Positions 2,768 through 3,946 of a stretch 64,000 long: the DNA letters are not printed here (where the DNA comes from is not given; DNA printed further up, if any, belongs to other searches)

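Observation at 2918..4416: Divergent pair: zinc-ribbon coiled-coil protein fused to an EIIA-Ntr domain, opposite a canonical PtsN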

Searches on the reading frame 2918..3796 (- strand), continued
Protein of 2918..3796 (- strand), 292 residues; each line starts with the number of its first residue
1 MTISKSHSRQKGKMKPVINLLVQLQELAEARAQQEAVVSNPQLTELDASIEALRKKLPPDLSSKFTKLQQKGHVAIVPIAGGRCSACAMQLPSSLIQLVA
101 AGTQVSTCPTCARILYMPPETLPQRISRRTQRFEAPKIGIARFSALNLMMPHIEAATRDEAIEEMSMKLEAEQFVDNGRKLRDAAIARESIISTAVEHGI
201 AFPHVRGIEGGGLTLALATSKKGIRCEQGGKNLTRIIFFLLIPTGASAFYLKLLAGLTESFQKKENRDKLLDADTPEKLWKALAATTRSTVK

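Call 35: predict_structure(alignment_id=A2)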
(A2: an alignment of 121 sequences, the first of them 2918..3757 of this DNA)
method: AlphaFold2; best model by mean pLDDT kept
length: 279 residues; sequences in the alignment: 121
mean_pLDDT: 88.1   pTM: 0.84
mean pLDDT of the five models: 88.1, 87.3, 87.0, 84.9, 84.3
residues with pLDDT >= 90: 158; 70-90: 104; 50-70: 17; < 50: 0
segments of 3 or more residues with pLDDT < 50: none
pLDDT, mean of each block of 10 residues (from residue 1): 89 87 79 88 93 85 88 90 91 93 83 72 83 95 94 96 93 85 89 80 94 74 93 78 91 95 97 91
secondary structure, 60 per line:
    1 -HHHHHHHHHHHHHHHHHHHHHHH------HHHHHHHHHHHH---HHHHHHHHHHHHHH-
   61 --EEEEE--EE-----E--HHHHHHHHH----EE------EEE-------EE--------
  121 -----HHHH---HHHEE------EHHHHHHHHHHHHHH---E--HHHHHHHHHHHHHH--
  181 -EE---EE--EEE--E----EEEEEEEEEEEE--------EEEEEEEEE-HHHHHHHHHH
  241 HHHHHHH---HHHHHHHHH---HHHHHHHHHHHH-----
elements in order: H2-24 H31-42 H46-59 E63-67 H80-88 E101-103 H126-129 H145-158 H165-178 E191-193 E201-212 E221-229 H231-247 H251-259 H263-274

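Call 38: fold_search(model_id=the predicted structure, library=pdb)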
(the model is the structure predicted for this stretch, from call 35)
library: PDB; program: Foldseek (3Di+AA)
matches with E <= 10: 138; with E <= 0.001: 47
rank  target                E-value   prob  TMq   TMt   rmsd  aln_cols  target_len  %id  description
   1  2a0j                  1.3e-09  1.00  0.46  0.84   2.3       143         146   24  Crystal Structure of Nitrogen Regulatory Protein IIA-Ntr from Neisseria meningitidis (released 2005-09-20)
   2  1a6j_A                7.1e-09  1.00  0.46  0.83   2.6       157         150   17  NITROGEN REGULATORY BACTERIAL PROTEIN IIA-NITROGEN (released 1998-07-15)
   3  3urr_A                3.0e-08  1.00  0.46  0.80   2.3       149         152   19  Structure of PTS IIA-like nitrogen-regulatory protein PtsN (BTH_I0484) (ptsN) (released 2011-12-21)
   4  3urr_B                3.4e-08  1.00  0.46  0.81   2.5       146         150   20  Structure of PTS IIA-like nitrogen-regulatory protein PtsN (BTH_I0484) (ptsN) (released 2011-12-21)
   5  1a6j_B                4.6e-08  1.00  0.45  0.78   2.3       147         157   19  NITROGEN REGULATORY BACTERIAL PROTEIN IIA-NITROGEN (released 1998-07-15)
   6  4gqx_A                1.5e-07  1.00  0.46  0.81   2.6       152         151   21  Crystal structure of EIIA(NTR) from Burkholderia pseudomallei (released 2013-03-20)
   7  9a2w_MODEL_1_A        2.8e-07  1.00  0.43  0.20   5.9       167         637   16  Model of E. coli MtlA by in-cell photo-crosslinking MS and deep learning (released 2023-02-24)
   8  3oxp_A                1.2e-06  1.00  0.43  0.77   2.6       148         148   21  Structure of phosphotransferase enzyme II, A component from Yersinia pestis CO92 at 1.2 A resolution (released 2010-10-13)
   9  1a3a_A                3.6e-06  1.00  0.42  0.77   2.6       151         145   17  CRYSTAL STRUCTURE OF IIA MANNITOL FROM ESCHERICHIA COLI (released 1998-08-12)
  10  1a3a_C                5.1e-06  1.00  0.41  0.74   3.5       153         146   17  CRYSTAL STRUCTURE OF IIA MANNITOL FROM ESCHERICHIA COLI (released 1998-08-12)
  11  1a3a_B                6.1e-06  1.00  0.43  0.81   2.3       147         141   16  CRYSTAL STRUCTURE OF IIA MANNITOL FROM ESCHERICHIA COLI (released 1998-08-12)
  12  1xiz_A                1.3e-05  1.00  0.43  0.74   3.4       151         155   15  Structural Genomics, The crystal structure of domain IIA of putative phosphotransferase system specific for mannitol/f (released 2004-11-09)
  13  6mto_T                1.4e-05  1.00  0.43  0.74   3.2       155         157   16  Crystal structure of VRC42.01 Fab in complex with T117-F MPER scaffold (released 2019-03-27)
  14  2few_A                1.9e-05  1.00  0.40  0.74   3.4       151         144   17  Complex of enzyme IIAMTL and phosphorylated enzyme IIBMTL from Escherichia coli NMR, restrained regularized mean struc (released 2006-02-07)
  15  1xiz_B                2.2e-05  1.00  0.44  0.74   2.9       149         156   15  Structural Genomics, The crystal structure of domain IIA of putative phosphotransferase system specific for mannitol/f (released 2004-11-09)
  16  1a3a_D                2.9e-05  1.00  0.41  0.74   3.3       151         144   17  CRYSTAL STRUCTURE OF IIA MANNITOL FROM ESCHERICHIA COLI (released 1998-08-12)
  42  4ilo_A                6.8e-04  1.00  0.26  0.30   1.6        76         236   28  2.12A resolution structure of CT398 from Chlamydia trachomatis (released 2014-01-01)
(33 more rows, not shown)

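Call 54: find_homologous_proteins(query=A3, max_evalue=1e-20)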
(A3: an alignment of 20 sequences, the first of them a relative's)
Query A3 (20 sequences) (280 aa, profile of the alignment): 60 proteins with E <= 1e-20 among 8000 candidates.
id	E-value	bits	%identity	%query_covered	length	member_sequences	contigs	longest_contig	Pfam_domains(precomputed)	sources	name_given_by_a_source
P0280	9.0e-98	345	35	100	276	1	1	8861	PF02591.21,PF00359.28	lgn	-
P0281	1.3e-94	335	35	100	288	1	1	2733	PF02591.21,PF00359.28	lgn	-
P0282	2.0e-93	331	33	100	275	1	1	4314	PF02591.21,PF00359.28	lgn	-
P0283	2.9e-93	330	34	100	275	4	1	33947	PF02591.21,PF00359.28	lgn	-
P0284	3.6e-93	330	33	100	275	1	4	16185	PF02591.21,PF00359.28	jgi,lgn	jgi:PTS system nitrogen regulatory IIA component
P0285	1.0e-92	328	33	100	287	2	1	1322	PF02591.21,PF00359.28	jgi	jgi:mannitol/fructose-specific phosphotransferase system IIA component (Ntr-type)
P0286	3.0e-91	324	34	100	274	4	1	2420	PF02591.21,PF00359.28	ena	-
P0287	1.5e-90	321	31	100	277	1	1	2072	PF02591.21,PF00359.28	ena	-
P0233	1.8e-90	321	100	100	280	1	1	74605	PF02591.21,PF00359.28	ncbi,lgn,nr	ncbi:MAG: PTS sugar transporter subunit IIA [Candidatus Schekmanbacteria bacterium]|nr:PTS sugar tra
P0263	1.9e-68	249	21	99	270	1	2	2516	PF02591.21,PF00359.28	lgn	-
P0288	7.2e-39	152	37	48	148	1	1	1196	PF00359.28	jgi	-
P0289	1.5e-34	138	47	43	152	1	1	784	PF00359.28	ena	-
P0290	2.8e-30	124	32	51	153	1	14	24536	PF00359.28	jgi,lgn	jgi:PTS system nitrogen regulatory IIA component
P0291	2.1e-29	121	35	51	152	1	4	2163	PF00359.28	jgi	jgi:PTS system nitrogen regulatory IIA component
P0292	2.5e-29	121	29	43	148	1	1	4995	PF00359.28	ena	-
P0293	2.9e-29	120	35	51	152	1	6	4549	PF00359.28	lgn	-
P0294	3.0e-29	120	34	51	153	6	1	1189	PF00359.28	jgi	jgi:PTS system nitrogen regulatory IIA component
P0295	5.0e-29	120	35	51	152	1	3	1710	PF00359.28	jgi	jgi:PTS system nitrogen regulatory IIA component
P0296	5.6e-29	119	34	51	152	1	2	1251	PF00359.28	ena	-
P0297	6.0e-29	119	35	52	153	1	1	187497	PF00359.28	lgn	-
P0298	6.9e-29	119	35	52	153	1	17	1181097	PF00359.28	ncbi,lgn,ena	-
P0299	7.2e-29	119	35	52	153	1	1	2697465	PF00359.28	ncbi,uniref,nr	ncbi:PTS system nitrogen-specific IIA component, PtsN [Methylophaga frappieri]|uniref:PTS system nit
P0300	7.3e-29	119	35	51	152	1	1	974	PF00359.28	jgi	jgi:PTS system nitrogen regulatory IIA component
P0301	8.1e-29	119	33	44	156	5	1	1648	PF00359.28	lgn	-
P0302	8.3e-29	119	37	51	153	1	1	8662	PF00359.28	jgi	jgi:PTS system nitrogen regulatory IIA component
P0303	9.6e-29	119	36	52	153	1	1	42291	PF00359.28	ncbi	-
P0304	1.2e-28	118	36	52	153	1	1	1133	PF00359.28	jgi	jgi:PTS system nitrogen regulatory IIA component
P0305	1.5e-28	118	35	52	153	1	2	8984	PF00359.28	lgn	-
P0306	1.5e-28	118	35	52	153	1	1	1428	PF00359.28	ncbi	ncbi:MAG: PTS sugar transporter subunit IIA [Methylophaga sp.]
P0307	1.6e-28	118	35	52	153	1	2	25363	PF00359.28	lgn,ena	-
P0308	1.9e-28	118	35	52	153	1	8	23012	PF00359.28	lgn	-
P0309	2.2e-28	117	35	52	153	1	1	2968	PF00359.28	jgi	-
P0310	3.1e-28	117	35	52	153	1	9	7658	PF00359.28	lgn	-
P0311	3.2e-28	117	35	51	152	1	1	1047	PF00359.28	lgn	-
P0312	4.4e-28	116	36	52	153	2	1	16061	PF00359.28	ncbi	-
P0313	5.7e-28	116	35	52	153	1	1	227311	PF00359.28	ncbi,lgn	ncbi:MAG: PTS sugar transporter subunit IIA [Methylophaga sp.]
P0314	6.2e-28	116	34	52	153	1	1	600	PF00359.28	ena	-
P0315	6.5e-28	116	35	51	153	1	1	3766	PF00359.28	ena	-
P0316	7.0e-28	116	36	50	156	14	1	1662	PF00359.28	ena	-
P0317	7.2e-28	116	35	51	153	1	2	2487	PF00359.28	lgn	-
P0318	1.0e-27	115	35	52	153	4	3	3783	PF00359.28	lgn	-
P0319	1.3e-27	115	32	53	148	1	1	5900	PF00359.28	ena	-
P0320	1.5e-27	115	36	50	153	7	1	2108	PF00359.28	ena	-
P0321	1.7e-27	115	45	25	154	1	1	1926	PF00359.28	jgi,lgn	jgi:PTS system nitrogen regulatory IIA component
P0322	2.1e-27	114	36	51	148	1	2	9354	PF00359.28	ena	-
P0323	2.4e-27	114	35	51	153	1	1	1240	PF00359.28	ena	-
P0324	7.0e-27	113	33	51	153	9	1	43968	PF00359.28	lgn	-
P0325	7.6e-27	112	35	52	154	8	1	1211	PF00359.28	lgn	-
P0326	1.1e-26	112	32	54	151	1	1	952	PF00359.28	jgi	jgi:PTS system nitrogen regulatory IIA component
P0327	2.8e-26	111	35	44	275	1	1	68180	PF00359.28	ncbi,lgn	-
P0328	8.5e-26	109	31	54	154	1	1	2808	PF00359.28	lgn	-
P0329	9.0e-26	109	33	55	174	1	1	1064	PF00359.28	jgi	jgi:mannitol/fructose-specific phosphotransferase system IIA component (Ntr-type)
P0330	7.9e-24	103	39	43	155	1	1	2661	PF00359.28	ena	-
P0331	9.8e-24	102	31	56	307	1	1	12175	PF00359.28,PF00571.34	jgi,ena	-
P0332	1.1e-23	102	33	46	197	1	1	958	PF00359.28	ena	-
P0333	1.4e-23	102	35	37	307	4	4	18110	PF00359.28,PF00571.34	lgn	-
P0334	1.5e-23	102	35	33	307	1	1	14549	PF00359.28,PF00571.34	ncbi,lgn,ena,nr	ncbi:MAG: PTS sugar transporter subunit IIA [Candidatus Hydrogenedentes bacterium]|nr:PTS sugar tran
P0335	5.3e-23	100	35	28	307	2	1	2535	PF00359.28,PF00571.34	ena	-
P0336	7.4e-23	99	33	43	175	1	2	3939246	PF00359.28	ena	-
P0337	2.7e-22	97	30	49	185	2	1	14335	PF00359.28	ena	-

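Call 55: find_encoding_contigs(protein=P0233, flank=8000, max_places=1)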
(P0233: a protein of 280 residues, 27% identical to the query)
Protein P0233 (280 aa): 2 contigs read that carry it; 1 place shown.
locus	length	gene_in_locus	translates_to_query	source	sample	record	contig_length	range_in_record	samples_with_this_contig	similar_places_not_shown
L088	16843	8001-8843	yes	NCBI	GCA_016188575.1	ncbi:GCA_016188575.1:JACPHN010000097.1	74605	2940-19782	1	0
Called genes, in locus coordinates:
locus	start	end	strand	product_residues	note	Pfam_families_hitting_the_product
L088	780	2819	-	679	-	PF14238:DUF4340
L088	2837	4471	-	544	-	PF23357:DUF7088, PF09822:ABC_transp_aux, PF23355:IFT52_GIFT (weak)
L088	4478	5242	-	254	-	PF12679:ABC2_membrane_2, PF12730:ABC2_membrane_4, PF12698:ABC2_membrane_3, PF13346:ABC2_membrane_5 (weak)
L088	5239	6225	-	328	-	PF00005:ABC_tran, PF13304:AAA_21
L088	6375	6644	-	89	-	PF12797:Fer4_2 (faint), PF13237:Fer4_10 (faint), PF14697:Fer4_21, PF12837:Fer4_6 (faint), PF12838:Fer4_7, PF13187:Fer4_9 (faint), PF13484:Fer4_16 (faint), PF00037:Fer4 (weak)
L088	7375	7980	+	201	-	PF00160:Pro_isomerase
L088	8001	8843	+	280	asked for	PF00359:PTS_EIIA_2, PF02591:Zn_ribbon_9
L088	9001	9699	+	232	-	-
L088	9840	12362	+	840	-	PF02190:LON_substr_bdg, PF00004:AAA, PF07728:AAA_5 (weak), PF22667:Lon_lid, PF05362:Lon_C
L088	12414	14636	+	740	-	-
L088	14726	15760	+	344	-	PF13424:TPR_12 (faint), PF00515:TPR_1 (weak), PF07719:TPR_2 (faint), PF13174:TPR_6 (faint), PF13181:TPR_8 (faint), PF13414:TPR_11, PF13432:TPR_16, PF14559:TPR_19 (weak), +4 more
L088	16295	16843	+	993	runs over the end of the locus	PF00246:Peptidase_M14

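Call 56: find_encoding_contigs(protein=P0283, flank=8000, max_places=1)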
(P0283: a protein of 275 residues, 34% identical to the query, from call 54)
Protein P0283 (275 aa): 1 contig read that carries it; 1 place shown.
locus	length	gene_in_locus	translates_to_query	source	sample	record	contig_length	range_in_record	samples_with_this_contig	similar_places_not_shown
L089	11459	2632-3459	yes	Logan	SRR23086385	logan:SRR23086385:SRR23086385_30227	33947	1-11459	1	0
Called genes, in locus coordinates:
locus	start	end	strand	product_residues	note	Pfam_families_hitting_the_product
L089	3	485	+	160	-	?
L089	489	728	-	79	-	PF02597:ThiS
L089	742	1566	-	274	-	PF18603:LAL_C2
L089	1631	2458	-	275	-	PF01925:TauE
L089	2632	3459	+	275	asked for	PF00359:PTS_EIIA_2, PF02591:Zn_ribbon_9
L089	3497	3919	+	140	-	PF00027:cNMP_binding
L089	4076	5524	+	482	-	PF05157:MshEN, PF00027:cNMP_binding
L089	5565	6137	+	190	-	PF06146:PsiE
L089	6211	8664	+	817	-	-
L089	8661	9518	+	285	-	PF03881:Fructosamin_kin, PF01636:APH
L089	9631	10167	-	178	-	-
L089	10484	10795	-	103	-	PF05016:ParE_toxin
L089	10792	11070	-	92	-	-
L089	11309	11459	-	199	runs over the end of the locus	-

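Call 57: find_encoding_contigs(protein=P0284, flank=8000, max_places=1)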
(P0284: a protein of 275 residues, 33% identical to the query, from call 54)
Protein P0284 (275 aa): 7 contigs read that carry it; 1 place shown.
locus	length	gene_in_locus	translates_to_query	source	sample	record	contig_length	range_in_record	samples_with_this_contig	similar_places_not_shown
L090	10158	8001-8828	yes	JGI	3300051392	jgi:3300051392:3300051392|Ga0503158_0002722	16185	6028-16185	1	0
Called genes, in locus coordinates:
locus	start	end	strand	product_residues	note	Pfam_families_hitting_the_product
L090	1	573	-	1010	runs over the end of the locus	PF05048:NosD (weak), PF13229:Beta_helix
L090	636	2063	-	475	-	PF13727:CoA_binding_3, PF02397:Bac_transf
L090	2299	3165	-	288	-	PF00483:NTP_transferase, PF12804:NTP_transf_3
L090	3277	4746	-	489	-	PF00202:Aminotran_3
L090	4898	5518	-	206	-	PF13580:SIS_2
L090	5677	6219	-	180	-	-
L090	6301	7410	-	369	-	PF00291:PALP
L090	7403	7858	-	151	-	PF13453:Zn_ribbon_TFIIB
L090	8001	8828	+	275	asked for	PF00359:PTS_EIIA_2, PF02591:Zn_ribbon_9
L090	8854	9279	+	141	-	PF00027:cNMP_binding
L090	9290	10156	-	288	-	?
